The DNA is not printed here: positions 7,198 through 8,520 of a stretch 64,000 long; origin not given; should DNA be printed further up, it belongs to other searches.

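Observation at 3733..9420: Two-gene operon: CHAT protease with unknown domain plus membrane-spanning STAND NTPase-WD40 (candidate uncharacterised conflict/defence or signalling system)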

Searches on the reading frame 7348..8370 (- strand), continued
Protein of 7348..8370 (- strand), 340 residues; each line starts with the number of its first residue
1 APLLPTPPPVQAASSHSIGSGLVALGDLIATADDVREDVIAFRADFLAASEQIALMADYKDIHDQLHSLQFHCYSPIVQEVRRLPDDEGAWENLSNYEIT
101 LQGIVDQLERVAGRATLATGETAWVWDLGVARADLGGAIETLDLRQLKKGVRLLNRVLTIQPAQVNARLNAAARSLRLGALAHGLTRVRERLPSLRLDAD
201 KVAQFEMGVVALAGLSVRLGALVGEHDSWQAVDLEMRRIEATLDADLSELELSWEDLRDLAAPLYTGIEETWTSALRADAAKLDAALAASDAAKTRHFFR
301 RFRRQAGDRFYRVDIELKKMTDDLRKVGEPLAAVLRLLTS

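Call 106: search_solved_structures(query=L060:12399-13100:+, max_evalue=0.01)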
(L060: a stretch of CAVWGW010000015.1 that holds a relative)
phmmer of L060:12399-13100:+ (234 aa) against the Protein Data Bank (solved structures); distinct sequences matched with E-value up to 0.01: 9.
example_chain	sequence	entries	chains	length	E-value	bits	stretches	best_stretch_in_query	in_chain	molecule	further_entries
1jfx_A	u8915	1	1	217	6e-17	65.1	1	29-228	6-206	1,4-beta-N-Acetylmuramidase M1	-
2wag_A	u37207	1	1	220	4.4e-16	62.2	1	29-233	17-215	LYSOZYME, PUTATIVE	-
4kru_A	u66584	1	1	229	1.2e-13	54.3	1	24-217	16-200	Autolytic lysozyme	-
6zm8_A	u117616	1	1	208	3.4e-13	52.8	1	29-215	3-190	muramidase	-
4krt_A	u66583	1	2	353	4e-13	52.6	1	24-217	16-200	Autolytic lysozyme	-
2x8r_A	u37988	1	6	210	8.9e-12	48.1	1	29-219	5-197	GLYCOSYL HYDROLASE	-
5a6s_A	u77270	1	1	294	1.8e-11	47.2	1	31-217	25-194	ENDOLYSIN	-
6zmv_A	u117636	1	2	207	2.2e-09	40.3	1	30-219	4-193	muramidase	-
5jip_A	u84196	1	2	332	0.0016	21.2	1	111-221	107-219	Cortical-lytic enzyme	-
